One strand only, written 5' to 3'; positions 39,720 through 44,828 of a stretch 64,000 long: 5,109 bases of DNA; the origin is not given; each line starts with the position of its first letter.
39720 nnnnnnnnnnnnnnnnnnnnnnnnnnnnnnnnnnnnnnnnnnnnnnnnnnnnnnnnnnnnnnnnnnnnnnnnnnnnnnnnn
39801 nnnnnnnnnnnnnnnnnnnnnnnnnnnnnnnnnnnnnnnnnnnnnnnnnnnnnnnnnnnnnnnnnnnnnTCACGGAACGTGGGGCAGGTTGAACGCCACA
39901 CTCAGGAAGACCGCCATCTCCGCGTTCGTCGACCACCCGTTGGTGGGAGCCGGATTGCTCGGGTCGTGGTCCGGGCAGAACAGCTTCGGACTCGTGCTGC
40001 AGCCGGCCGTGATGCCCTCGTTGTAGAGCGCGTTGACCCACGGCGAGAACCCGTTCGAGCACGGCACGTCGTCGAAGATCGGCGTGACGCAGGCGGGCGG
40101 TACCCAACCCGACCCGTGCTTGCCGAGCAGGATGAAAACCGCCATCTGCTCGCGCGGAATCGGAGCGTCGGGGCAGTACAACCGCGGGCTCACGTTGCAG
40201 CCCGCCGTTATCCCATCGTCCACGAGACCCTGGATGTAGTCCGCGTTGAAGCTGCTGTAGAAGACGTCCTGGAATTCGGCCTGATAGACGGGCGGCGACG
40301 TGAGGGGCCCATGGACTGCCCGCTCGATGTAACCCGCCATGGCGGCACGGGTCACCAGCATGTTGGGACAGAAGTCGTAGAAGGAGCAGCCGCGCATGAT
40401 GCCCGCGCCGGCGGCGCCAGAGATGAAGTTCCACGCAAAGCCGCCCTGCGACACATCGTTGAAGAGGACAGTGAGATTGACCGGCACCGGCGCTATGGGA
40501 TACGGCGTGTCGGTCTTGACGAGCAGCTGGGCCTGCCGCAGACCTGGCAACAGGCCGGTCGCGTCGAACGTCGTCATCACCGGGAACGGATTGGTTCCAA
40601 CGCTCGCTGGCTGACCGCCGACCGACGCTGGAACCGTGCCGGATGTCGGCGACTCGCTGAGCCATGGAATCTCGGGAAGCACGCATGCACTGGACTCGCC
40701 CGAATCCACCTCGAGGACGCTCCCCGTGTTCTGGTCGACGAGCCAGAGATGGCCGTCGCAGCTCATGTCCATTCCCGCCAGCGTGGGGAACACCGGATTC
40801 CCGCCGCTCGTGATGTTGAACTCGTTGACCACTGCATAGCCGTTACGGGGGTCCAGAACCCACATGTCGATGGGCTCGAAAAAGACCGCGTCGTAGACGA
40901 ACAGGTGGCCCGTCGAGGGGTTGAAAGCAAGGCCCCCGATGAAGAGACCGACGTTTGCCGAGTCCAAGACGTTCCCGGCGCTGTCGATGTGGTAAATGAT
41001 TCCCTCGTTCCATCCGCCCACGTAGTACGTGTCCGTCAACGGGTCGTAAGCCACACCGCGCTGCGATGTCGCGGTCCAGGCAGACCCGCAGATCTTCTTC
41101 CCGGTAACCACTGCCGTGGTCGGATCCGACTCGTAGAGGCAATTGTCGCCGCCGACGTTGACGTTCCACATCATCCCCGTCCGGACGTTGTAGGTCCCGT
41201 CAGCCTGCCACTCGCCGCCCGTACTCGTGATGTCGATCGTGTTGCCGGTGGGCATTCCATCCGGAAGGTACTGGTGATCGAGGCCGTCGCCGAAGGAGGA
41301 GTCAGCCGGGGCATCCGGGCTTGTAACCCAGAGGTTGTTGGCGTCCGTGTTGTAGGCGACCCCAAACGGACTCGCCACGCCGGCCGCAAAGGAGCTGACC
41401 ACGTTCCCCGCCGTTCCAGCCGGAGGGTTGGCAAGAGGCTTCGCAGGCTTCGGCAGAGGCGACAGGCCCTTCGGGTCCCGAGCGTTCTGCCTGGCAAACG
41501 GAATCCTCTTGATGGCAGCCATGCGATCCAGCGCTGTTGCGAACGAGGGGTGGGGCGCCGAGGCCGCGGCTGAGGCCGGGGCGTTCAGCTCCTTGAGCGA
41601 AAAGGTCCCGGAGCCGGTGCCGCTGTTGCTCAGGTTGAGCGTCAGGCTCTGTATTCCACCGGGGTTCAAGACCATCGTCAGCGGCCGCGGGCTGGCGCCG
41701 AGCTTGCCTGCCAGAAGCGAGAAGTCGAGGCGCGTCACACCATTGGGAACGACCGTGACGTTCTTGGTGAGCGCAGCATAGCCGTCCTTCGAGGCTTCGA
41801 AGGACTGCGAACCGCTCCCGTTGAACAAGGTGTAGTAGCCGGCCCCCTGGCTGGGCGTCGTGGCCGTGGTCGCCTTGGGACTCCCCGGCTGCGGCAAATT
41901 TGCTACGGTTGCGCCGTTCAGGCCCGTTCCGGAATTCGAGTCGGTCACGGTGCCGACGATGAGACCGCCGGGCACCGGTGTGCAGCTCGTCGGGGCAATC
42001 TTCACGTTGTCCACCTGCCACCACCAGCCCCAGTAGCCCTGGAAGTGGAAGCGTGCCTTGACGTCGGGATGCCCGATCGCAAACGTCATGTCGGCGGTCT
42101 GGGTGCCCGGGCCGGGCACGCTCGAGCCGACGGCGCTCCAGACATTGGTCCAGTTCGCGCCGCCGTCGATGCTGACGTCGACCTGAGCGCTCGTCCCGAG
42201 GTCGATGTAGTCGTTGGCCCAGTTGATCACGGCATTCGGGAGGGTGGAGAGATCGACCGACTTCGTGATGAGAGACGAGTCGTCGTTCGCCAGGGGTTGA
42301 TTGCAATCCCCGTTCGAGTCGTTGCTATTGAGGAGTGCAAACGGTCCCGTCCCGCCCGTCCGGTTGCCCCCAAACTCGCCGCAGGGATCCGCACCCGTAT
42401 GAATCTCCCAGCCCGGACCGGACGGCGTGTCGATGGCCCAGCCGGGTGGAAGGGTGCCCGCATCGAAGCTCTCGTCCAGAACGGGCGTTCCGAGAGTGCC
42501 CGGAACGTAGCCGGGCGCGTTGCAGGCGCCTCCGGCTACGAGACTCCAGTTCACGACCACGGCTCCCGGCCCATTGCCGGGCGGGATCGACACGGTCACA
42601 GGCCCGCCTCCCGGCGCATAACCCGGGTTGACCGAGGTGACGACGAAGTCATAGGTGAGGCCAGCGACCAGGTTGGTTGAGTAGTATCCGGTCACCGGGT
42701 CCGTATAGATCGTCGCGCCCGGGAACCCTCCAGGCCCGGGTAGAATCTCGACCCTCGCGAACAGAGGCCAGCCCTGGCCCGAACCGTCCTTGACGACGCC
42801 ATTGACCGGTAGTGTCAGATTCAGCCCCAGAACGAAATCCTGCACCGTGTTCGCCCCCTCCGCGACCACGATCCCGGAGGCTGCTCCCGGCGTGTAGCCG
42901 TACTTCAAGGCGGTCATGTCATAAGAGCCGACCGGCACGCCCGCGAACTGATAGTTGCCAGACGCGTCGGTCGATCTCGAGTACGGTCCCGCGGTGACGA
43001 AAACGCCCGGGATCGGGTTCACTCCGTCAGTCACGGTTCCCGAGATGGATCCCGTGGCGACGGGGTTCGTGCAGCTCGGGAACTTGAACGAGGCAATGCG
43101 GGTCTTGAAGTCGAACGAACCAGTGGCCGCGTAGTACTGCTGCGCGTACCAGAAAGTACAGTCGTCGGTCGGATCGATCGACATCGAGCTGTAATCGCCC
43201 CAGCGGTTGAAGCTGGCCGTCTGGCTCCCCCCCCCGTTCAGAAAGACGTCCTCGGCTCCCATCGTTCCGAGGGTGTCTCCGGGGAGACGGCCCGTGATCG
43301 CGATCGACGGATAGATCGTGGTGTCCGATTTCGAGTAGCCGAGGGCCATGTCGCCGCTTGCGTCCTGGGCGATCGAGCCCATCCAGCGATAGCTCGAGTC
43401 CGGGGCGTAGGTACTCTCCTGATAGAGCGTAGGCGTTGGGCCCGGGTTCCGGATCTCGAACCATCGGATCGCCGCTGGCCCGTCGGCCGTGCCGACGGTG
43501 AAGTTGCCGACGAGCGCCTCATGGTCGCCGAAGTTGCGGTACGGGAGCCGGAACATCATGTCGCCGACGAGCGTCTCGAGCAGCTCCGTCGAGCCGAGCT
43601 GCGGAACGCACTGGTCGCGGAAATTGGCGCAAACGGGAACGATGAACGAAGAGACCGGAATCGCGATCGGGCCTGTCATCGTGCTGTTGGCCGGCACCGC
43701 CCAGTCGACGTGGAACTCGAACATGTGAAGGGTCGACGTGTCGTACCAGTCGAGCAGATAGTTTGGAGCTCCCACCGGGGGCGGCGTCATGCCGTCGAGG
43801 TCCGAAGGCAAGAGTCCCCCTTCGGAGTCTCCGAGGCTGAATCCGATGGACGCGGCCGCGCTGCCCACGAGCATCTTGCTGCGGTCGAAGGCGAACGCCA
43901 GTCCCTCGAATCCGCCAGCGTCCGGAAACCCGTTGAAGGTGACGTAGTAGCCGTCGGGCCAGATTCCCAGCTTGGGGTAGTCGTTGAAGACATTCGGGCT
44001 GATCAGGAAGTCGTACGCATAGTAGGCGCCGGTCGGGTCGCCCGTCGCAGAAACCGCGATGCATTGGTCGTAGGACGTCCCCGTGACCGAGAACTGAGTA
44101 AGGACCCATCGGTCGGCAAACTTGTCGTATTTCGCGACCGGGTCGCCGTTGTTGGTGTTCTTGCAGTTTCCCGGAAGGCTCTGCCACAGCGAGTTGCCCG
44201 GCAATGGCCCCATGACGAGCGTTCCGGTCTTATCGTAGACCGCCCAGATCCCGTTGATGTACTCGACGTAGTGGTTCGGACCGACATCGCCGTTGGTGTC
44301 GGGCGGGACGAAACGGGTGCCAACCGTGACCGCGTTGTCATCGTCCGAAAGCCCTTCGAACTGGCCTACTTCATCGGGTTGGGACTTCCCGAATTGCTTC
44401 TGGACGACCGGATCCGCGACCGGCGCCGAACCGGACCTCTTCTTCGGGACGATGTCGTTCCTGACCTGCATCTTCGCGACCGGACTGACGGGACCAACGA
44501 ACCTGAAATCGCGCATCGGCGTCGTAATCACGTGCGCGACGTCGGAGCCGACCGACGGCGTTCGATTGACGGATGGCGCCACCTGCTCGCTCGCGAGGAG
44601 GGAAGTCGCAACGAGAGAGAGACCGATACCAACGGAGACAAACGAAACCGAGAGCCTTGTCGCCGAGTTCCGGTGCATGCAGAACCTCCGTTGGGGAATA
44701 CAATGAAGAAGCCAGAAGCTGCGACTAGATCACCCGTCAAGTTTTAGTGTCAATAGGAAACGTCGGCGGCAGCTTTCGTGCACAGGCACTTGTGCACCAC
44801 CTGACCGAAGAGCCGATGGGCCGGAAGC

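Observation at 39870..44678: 1602-aa mosaic surface protein with a ~500-aa N-terminal domain of no recognisable family, plus a MAM/choice-of-anchor-like jelly-roll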

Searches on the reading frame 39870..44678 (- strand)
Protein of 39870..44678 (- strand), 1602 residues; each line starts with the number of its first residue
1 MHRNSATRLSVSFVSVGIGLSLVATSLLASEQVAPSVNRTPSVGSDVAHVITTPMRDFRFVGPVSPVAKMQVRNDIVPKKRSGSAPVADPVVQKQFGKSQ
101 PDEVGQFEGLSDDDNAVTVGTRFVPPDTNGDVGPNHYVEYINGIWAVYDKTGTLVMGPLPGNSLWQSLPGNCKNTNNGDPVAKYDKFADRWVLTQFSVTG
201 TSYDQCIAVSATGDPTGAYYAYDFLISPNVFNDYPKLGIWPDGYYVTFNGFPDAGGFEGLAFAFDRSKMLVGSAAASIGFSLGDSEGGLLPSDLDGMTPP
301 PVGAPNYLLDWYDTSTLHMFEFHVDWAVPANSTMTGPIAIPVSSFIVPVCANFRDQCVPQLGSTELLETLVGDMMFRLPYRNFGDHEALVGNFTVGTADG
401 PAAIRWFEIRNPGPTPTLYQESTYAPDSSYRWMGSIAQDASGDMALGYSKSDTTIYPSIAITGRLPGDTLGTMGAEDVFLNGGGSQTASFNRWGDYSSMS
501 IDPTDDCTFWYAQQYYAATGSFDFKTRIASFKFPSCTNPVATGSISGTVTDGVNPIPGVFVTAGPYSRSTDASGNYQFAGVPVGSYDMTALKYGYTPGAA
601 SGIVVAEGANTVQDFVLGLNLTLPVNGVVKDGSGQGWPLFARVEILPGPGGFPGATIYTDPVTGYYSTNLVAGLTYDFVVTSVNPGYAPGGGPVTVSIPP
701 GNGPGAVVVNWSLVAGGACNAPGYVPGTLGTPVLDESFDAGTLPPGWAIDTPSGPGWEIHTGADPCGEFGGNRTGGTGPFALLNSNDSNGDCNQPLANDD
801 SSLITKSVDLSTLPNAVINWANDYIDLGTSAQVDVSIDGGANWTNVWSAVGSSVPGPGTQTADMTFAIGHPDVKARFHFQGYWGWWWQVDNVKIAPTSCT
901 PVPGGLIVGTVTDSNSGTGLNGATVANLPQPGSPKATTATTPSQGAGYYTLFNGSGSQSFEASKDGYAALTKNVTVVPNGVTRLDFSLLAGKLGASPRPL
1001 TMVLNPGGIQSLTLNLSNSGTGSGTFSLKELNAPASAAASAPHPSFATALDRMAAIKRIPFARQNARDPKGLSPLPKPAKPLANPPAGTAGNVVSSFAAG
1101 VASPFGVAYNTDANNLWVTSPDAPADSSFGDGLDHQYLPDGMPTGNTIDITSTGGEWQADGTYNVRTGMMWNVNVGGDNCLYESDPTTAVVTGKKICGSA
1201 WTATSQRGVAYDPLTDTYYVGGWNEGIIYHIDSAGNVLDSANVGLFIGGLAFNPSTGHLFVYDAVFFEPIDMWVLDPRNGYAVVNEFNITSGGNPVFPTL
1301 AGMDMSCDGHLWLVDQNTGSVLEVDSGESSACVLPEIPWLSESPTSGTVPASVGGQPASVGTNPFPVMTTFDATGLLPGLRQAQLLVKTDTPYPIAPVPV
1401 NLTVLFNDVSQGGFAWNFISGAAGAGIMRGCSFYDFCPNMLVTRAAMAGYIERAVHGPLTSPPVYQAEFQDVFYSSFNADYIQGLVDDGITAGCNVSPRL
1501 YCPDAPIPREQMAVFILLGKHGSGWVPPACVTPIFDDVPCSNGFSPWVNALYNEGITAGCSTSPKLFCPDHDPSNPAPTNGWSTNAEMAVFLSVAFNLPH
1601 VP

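Call 6: search_protein_families(library=pfam, proteins=[window:39870-44678:-], max_evalue=1)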
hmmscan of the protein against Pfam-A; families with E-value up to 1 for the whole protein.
window:39870-44678:- (1602 aa): 7 families
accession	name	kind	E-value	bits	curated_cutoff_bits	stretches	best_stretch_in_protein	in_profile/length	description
PF13620.12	CarboxypepD_reg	-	1.4e-23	83.4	32.3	2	544-617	1-81/82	Carboxypeptidase regulatory-like domain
PF13715.12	CarbopepD_reg_2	-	2.2e-09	37.6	32.2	2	545-597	1-57/88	CarboxypepD_reg-like domain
PF00395.25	SLH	-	0.0024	18.2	20.8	1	1406-1448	2-44/44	S-layer homology domain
PF14686.12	fn3_3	-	0.019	15.2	24.4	1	566-611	27-73/75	Polysaccharide lyase family 4, domain II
PF16371.11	MetallophosN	-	0.042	14.5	35.6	1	547-579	1-33/77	N terminal of Calcineurin-like phosphoesterase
PF17210.9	SdrD_B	-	0.51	11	29.7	0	567-590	41-64/112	SdrD B-like domain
PF17802.7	SpaA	-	0.72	10.5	23.1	0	569-589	37-57/91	Prealbumin-like fold domain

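Call 7: search_protein_families(library=ncbifam, proteins=[window:39870-44678:-], max_evalue=1)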
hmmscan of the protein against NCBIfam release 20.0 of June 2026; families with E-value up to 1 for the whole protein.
window:39870-44678:- (1602 aa): 2 families
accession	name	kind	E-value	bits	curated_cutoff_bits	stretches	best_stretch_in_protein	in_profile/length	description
NF052345.1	S_layer_anammox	exception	2.6e-19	68.2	1400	2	894-1005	1302-1407/1596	Kustd1514 family S-layer glycoprotein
NF033190.2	inl_like_NEAT_1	exception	0.022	13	1275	1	1417-1516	653-748/754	NEAT domain-containing leucine-rich repeat protein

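Call 9: search_protein_families(library=phrogs, proteins=[window:39870-44678:-], max_evalue=1)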
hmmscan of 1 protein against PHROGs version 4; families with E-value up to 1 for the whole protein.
window:39870-44678:- (1602 aa): 1 family
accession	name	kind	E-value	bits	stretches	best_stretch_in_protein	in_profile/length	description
phrog_20208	-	unknown function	0.016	14.5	1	1400-1516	505-617/697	-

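Call 17: find_encoding_contigs(protein=window:39870-44678:-, flank=3000, max_places=3)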
Protein window:39870-44678:- (1602 aa): no gene with exactly this product is on record in the collection.

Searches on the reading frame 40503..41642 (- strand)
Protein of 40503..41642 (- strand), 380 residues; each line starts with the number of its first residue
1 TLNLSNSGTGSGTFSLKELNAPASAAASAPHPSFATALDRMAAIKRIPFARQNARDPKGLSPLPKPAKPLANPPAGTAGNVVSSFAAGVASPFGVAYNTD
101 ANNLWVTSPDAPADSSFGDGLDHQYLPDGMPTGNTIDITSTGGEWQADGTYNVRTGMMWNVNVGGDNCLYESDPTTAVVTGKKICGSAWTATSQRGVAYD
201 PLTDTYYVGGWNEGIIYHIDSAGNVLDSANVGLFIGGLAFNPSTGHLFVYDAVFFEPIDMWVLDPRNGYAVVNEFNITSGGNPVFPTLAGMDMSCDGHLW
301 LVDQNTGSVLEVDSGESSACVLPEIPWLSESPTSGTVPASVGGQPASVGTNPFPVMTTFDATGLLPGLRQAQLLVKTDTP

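Call 33: search_solved_structures(query=window:40503-41642:-, max_evalue=10, show_alignments=2)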
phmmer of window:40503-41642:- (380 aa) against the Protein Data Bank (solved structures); distinct sequences matched with E-value up to 10: 0.
